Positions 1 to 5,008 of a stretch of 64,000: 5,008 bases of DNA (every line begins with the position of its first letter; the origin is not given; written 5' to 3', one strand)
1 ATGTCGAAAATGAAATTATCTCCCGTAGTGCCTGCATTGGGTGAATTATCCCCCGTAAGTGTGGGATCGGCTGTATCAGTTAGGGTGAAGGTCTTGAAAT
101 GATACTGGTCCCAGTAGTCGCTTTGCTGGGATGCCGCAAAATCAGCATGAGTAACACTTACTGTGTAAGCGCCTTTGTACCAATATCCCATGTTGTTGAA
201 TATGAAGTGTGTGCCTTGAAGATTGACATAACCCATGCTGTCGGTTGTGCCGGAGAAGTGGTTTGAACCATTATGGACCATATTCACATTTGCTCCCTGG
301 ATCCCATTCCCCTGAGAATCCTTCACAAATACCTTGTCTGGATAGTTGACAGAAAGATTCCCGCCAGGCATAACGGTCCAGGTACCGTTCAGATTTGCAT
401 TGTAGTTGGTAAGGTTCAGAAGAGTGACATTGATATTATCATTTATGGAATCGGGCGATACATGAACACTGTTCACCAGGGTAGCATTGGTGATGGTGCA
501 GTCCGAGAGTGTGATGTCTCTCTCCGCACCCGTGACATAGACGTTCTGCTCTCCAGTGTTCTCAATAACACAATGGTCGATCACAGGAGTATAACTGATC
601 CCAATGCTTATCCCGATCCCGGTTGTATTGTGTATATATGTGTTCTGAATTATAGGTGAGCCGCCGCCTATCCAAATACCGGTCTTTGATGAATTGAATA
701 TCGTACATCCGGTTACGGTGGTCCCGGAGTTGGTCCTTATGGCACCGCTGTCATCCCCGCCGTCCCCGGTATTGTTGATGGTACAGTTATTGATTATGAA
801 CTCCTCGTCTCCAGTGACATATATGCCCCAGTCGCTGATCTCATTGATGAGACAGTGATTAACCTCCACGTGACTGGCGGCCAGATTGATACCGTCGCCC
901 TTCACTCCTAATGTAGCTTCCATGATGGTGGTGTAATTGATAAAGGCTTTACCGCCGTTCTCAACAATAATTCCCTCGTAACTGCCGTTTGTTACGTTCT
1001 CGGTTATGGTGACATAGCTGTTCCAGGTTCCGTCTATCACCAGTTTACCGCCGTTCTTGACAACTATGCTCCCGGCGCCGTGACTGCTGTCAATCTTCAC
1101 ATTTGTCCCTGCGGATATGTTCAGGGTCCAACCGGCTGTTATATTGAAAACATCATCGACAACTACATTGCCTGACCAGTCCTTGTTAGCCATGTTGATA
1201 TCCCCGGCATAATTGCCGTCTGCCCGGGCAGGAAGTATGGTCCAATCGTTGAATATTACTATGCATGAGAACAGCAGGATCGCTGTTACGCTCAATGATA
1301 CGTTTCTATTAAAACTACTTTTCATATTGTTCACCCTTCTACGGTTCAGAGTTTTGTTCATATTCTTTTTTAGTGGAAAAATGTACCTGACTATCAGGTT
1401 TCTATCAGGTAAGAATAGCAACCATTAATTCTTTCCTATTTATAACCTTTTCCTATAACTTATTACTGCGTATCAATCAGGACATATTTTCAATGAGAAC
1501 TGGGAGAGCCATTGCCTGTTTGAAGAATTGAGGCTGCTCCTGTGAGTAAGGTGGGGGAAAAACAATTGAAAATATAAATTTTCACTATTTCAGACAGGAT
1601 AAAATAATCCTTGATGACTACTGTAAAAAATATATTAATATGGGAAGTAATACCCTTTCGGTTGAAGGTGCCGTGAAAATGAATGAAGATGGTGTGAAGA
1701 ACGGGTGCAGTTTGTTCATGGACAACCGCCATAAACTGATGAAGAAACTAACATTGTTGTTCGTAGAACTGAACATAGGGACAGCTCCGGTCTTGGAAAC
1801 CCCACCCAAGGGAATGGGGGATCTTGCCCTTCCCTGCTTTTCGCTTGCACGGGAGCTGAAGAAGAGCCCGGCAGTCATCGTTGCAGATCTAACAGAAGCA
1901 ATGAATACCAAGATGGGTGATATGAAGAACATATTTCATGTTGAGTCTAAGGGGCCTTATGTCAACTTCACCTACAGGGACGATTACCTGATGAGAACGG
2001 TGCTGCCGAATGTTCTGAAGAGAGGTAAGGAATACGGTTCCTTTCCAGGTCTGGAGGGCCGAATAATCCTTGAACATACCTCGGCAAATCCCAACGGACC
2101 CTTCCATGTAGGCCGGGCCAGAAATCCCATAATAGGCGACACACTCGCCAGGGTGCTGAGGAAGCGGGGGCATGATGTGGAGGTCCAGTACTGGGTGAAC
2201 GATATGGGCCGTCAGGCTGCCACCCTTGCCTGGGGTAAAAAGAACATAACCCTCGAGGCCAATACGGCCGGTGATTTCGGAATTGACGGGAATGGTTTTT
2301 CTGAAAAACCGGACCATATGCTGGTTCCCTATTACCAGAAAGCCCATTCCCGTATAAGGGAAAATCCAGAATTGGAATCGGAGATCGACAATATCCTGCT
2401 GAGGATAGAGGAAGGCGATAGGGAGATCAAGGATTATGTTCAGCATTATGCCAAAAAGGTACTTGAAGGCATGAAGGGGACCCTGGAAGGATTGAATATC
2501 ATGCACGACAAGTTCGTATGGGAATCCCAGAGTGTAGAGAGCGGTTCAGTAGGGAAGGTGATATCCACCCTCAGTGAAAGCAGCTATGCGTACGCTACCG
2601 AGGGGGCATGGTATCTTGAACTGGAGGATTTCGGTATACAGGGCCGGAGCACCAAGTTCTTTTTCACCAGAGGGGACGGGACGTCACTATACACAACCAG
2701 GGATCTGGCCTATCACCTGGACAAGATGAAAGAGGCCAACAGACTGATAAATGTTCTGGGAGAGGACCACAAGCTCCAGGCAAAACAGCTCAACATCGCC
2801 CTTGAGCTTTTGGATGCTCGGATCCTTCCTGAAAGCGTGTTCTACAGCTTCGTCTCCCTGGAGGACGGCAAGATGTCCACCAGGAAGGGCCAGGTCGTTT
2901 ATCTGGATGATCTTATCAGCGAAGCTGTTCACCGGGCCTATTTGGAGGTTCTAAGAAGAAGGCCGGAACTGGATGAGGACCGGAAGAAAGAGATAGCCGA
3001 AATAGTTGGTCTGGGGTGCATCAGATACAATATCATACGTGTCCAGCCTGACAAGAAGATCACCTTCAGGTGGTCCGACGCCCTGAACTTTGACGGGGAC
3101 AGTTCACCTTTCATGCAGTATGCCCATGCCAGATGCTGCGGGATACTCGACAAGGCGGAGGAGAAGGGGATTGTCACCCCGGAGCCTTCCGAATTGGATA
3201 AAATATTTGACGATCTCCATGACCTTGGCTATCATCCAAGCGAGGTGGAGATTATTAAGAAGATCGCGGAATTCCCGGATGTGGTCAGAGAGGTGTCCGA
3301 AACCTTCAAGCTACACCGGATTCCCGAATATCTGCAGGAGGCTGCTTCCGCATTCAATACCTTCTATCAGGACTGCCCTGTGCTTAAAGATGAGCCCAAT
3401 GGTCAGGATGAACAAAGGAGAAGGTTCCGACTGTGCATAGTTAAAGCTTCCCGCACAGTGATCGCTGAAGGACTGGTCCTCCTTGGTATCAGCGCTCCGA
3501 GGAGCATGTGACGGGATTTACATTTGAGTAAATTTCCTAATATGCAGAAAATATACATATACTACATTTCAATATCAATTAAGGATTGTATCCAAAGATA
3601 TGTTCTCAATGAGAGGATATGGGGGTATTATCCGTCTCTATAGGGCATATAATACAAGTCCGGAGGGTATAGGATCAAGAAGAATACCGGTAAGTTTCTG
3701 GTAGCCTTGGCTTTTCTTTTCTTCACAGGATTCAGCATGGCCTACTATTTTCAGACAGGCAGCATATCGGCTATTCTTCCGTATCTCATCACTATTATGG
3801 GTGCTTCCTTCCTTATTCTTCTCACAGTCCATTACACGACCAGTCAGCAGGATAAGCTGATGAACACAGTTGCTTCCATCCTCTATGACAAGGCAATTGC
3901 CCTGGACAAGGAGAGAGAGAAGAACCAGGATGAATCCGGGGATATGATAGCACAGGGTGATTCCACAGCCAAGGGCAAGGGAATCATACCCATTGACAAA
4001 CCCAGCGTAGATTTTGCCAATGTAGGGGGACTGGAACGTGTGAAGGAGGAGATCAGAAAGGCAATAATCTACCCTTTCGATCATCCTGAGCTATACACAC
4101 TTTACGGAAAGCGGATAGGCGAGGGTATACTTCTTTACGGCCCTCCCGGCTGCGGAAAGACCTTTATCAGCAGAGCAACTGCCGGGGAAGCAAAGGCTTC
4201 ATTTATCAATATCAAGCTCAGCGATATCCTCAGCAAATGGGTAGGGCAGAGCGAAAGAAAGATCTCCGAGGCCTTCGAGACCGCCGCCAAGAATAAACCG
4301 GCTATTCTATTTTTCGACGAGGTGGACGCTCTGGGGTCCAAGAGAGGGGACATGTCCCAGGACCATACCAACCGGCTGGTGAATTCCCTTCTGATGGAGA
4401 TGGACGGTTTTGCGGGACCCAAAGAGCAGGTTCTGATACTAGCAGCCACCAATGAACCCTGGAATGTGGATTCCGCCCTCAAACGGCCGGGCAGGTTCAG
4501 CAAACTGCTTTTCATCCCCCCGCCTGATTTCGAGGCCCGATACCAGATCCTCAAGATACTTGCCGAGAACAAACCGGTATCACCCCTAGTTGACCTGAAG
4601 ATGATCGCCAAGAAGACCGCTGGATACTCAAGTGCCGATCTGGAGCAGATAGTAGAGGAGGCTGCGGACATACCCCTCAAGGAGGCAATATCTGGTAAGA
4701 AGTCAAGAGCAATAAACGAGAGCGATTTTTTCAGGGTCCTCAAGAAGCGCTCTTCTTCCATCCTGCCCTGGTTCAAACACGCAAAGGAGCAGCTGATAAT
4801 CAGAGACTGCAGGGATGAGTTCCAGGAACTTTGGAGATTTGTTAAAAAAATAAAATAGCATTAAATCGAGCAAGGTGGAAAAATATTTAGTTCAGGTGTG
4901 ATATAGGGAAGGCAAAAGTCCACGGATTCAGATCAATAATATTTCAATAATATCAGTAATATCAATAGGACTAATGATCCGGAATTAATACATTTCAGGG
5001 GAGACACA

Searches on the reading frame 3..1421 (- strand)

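Call 43: search_protein_families(library=pfam, proteins=[window:3-1421:-], max_evalue=0.001)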
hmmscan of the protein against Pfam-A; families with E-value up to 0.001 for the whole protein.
window:3-1421:- (473 aa): 1 family
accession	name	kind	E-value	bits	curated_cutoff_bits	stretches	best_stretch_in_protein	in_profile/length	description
PF13229.12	Beta_helix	-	6.4e-15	55.6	25.9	2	199-336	2-131/158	Right handed beta helix region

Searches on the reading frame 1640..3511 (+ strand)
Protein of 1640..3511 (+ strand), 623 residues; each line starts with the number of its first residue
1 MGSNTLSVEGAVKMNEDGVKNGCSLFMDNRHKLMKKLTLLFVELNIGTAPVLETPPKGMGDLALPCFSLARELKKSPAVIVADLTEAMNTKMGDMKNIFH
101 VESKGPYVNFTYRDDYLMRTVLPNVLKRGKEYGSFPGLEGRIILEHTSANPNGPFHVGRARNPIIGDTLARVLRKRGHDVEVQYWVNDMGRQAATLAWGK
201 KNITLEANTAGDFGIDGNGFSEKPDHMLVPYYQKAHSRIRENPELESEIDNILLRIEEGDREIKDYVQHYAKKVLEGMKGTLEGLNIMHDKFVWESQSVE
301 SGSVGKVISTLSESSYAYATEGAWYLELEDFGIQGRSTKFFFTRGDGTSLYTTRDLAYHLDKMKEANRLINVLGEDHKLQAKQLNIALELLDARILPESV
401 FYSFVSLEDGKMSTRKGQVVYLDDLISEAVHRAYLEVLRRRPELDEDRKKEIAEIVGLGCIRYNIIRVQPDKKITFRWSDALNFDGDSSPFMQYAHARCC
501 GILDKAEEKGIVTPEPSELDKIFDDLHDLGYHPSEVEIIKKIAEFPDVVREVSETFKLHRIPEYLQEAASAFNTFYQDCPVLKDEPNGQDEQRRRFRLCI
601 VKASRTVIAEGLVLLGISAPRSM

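Call 43: search_protein_families(library=pfam, proteins=[window:1640-3511:+], max_evalue=0.001)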
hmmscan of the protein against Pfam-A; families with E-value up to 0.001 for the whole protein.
window:1640-3511:+ (623 aa): 6 families
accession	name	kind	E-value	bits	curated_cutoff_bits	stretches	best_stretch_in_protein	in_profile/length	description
PF00750.26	tRNA-synt_1d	-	3.1e-31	109.1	23.3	1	123-467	3-338/349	tRNA synthetases class I (R), catalytic domain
PF05746.21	DALR_1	-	3e-29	101.9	22.3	1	492-623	1-117/117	DALR anticodon binding domain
PF03485.21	Arg_tRNA_synt_N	-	3.7e-09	37.5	21.5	1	46-111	20-84/85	Arginyl tRNA synthetase N terminal domain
PF01921.24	tRNA-synt_1f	-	5.7e-07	29.2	27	0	147-189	28-70/360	tRNA synthetases class I (K)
PF09334.17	tRNA-synt_1g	-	8.4e-06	25.2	20.1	0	151-180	10-39/391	tRNA synthetases class I (M)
PF01406.26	tRNA-synt_1e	-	0.00017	21.5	27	1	155-330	23-135/301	tRNA synthetases class I (C) catalytic domain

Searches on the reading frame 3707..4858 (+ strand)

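Call 43: search_protein_families(library=pfam, proteins=[window:3707-4858:+], max_evalue=0.001)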
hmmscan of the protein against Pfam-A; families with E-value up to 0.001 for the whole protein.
window:3707-4858:+ (383 aa): 6 families
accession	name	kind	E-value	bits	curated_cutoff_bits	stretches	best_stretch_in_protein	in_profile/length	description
PF00004.35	AAA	-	2e-40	138.7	21.2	1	141-271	1-130/131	ATPase family associated with various cellular activities (AAA)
PF17862.7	AAA_lid_3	-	9.3e-10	38.3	27.2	1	295-330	2-37/45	AAA+ lid domain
PF13191.12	AAA_16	-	1.4e-05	26.1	32.6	1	138-242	22-134/167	AAA ATPase domain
PF13173.12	AAA_14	-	2.4e-05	24.8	27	1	141-208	5-73/129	AAA domain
PF20720.3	nSTAND3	-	0.00012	22.2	27.2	1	141-246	20-109/155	Novel STAND NTPase 3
PF07728.20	AAA_5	-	0.00015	22.2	22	0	141-211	2-80/139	AAA domain (dynein-related subfamily)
